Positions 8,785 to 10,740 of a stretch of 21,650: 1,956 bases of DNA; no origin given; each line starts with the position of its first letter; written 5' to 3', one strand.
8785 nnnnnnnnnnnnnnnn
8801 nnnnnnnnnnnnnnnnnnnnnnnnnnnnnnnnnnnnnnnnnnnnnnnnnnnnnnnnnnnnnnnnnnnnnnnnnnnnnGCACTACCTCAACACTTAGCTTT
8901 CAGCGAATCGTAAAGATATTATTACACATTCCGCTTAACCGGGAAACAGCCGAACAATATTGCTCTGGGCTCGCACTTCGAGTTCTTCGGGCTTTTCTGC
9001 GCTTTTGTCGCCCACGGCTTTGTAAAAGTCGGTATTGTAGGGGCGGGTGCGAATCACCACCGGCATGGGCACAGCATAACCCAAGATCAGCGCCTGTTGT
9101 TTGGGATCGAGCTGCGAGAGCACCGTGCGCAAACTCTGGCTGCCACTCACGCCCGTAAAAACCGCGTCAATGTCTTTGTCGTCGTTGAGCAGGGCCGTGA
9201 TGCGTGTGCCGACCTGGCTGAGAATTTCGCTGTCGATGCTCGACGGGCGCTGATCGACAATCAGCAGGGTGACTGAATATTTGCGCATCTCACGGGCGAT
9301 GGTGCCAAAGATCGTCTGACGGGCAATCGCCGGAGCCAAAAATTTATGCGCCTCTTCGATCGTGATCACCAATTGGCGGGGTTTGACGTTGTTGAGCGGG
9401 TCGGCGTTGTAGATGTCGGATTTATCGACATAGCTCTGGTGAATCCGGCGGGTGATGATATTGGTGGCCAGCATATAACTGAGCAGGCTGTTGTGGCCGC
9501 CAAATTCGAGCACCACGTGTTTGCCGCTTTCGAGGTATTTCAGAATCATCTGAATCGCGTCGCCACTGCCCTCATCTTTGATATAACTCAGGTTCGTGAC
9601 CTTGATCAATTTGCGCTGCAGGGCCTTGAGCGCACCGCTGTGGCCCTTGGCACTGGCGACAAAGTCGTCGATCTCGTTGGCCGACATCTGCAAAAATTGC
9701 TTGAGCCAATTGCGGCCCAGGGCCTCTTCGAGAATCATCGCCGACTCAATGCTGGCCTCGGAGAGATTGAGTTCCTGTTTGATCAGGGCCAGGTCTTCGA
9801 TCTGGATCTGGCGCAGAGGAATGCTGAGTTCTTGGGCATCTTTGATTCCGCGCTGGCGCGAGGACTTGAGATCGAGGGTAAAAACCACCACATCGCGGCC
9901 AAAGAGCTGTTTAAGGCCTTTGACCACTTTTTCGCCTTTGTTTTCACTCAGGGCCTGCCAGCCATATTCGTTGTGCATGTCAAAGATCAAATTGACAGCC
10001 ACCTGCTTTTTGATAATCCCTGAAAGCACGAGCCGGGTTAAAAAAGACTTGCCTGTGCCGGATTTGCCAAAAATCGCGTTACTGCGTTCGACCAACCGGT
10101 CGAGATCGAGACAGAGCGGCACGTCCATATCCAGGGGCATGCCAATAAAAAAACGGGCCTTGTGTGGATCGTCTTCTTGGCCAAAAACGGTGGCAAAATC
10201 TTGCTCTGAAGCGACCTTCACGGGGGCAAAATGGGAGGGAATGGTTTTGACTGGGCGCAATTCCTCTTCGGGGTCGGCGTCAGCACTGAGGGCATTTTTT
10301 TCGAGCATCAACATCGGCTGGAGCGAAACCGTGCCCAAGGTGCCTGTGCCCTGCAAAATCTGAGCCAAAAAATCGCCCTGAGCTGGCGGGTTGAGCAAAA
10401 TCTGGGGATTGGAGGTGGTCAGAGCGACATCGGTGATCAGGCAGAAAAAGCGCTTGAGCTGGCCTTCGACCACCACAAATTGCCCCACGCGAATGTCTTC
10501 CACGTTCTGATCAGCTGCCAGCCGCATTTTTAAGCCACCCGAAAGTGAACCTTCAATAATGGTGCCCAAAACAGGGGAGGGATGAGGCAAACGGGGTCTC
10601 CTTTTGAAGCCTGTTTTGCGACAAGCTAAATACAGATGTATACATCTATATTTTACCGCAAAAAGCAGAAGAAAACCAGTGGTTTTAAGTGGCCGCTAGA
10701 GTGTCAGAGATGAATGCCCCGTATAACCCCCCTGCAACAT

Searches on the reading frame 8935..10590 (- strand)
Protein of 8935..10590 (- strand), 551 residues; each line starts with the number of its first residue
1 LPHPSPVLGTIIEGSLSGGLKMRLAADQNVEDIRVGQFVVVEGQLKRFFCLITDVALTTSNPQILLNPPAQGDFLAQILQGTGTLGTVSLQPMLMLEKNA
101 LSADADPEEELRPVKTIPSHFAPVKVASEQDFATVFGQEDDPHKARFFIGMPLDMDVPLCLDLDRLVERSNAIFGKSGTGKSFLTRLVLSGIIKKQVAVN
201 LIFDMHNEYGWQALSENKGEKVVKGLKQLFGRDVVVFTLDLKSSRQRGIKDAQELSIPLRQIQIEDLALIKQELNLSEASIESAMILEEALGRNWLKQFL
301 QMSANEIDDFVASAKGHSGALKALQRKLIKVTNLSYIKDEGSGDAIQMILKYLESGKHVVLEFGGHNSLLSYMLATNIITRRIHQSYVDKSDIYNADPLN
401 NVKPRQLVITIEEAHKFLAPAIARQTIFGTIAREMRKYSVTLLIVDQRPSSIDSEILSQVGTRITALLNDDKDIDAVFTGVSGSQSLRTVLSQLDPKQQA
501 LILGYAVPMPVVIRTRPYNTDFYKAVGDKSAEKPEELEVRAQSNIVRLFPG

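Call 6: search_protein_families(library=pfam, proteins=[window:8935-10590:-], max_evalue=0.01)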
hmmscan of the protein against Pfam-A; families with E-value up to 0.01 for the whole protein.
window:8935-10590:- (551 aa): 3 families
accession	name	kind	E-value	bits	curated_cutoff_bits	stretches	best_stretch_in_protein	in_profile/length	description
PF01935.23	DUF87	-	3.6e-32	112.7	23.2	1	148-383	2-220/220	Helicase HerA, central domain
PF09378.16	HAS-barrel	-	3.7e-07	30.6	25.2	1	9-77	2-64/90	HAS barrel domain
PF13401.12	AAA_22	-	0.0079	17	27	0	172-205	9-45/130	AAA domain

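Call 63: find_homologous_proteins(query=window:8935-10590:-, max_evalue=1e-10)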
Query window:8935-10590:- (551 aa): 8000 proteins with E <= 1e-10 among 8000 candidates; the best 120 are listed.
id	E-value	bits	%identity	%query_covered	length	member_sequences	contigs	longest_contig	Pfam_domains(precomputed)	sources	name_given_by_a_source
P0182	0.0e+0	1172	97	100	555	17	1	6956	PF01935.24,PF09378.17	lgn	-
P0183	0.0e+0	1101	91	100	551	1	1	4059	PF01935.24,PF09378.17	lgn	-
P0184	0.0e+0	1058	88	100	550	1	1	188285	PF01935.24,PF09378.17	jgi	jgi:uncharacterized protein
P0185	1.2e-290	983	82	100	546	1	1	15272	PF01935.24,PF09378.17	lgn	-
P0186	1.3e-289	979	83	100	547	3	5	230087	PF01935.24,PF09378.17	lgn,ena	-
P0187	2.1e-273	926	78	99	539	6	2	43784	PF01935.24,PF09378.17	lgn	-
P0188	5.8e-268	908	76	99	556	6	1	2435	PF01935.24,PF09378.17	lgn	-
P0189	3.0e-267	906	76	99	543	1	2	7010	PF01935.24,PF09378.17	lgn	-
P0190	7.3e-267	904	76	99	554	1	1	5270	PF01935.24,PF09378.17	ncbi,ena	ncbi:MAG: DUF87 domain-containing protein [Candidatus Sericytochromatia bacterium]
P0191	3.1e-265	899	74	100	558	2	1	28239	PF01935.24,PF09378.17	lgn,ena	-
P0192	9.5e-263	891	75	99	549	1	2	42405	PF01935.24,PF09378.17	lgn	-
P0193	8.3e-262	888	75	99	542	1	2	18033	PF01935.24,PF09378.17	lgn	-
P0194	3.6e-236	803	69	94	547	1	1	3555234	PF01935.24,PF09378.17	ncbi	ncbi:MAG: ATP-binding protein [Candidatus Sericytochromatia bacterium]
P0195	5.9e-236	802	70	94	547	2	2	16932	PF01935.24,PF09378.17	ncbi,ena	ncbi:MAG: ATP-binding protein [Cyanobacteriota bacterium]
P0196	8.4e-236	802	68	99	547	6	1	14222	PF01935.24,PF09378.17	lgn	-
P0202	1.4e-231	788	67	98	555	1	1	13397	PF01935.24,PF09378.17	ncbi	ncbi:MAG TPA: ATP-binding protein [Oscillatoriaceae cyanobacterium]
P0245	1.2e-209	716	61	99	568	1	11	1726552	PF01935.24,PF09378.17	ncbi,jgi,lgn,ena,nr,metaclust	ncbi:MAG: ATP-binding protein [Candidatus Melainabacteria bacterium]|jgi:DNA helicase HerA-like ATPa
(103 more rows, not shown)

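Call 64: find_encoding_contigs(protein=P0245, flank=7000, max_places=2)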
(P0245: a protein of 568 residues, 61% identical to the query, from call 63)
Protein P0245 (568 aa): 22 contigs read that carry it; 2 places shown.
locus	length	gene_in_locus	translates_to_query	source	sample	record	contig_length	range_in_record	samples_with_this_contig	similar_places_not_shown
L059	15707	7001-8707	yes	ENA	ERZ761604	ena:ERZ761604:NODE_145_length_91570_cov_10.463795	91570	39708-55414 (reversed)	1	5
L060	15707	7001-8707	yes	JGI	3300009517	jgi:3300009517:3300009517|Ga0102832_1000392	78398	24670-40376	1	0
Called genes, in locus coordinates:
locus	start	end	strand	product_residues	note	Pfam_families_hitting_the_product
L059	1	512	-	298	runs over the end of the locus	-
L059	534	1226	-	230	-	PF00595:PDZ, PF13180:PDZ_2 (weak), PF17820:PDZ_6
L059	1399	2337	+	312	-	PF00056:Ldh_1_N, PF02866:Ldh_1_C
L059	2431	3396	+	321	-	-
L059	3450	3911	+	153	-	PF01252:Peptidase_A8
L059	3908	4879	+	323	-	PF01479:S4 (weak), PF00849:PseudoU_synth_2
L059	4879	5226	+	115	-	-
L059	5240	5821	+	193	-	-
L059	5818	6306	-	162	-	PF02577:BFN_dom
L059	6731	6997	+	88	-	-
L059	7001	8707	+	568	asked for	PF09378:HAS-barrel (weak), PF01935:DUF87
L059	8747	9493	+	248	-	-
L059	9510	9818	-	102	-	PF13442:Cytochrome_CBB3, PF00034:Cytochrom_C (weak)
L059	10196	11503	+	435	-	PF00275:EPSP_synthase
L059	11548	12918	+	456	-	PF00696:AA_kinase, PF13840:ACT_7 (faint), PF22468:ACT_9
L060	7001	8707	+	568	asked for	PF09378:HAS-barrel (weak), PF01935:DUF87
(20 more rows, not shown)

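Call 65: find_encoding_contigs(protein=P0202, flank=7000, max_places=1)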
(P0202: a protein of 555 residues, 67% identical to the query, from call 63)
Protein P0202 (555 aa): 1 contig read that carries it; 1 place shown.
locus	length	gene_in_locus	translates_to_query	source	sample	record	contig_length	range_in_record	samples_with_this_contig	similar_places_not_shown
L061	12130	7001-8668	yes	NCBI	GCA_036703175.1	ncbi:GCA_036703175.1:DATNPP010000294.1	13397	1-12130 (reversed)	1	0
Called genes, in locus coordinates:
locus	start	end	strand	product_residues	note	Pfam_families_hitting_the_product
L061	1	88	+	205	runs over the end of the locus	PF00072:Response_reg, PF00196:GerE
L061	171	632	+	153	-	PF02502:LacAB_rpiB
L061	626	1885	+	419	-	PF00464:SHMT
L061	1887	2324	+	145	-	PF00383:dCMP_cyt_deam_1, PF14437:MafB19-deam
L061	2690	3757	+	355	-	PF00953:Glycos_transf_4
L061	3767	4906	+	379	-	PF02350:Epimerase_2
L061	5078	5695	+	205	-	PF03713:DUF305 (faint), PF13628:DUF4142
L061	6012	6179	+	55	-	-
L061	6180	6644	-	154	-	PF19480:DUF6016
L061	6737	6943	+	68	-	-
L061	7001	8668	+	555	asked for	PF09378:HAS-barrel, PF01935:DUF87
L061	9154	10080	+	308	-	PF00892:EamA, PF03151:TPT (faint), PF00892:EamA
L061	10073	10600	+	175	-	PF04229:GrpB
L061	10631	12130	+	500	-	?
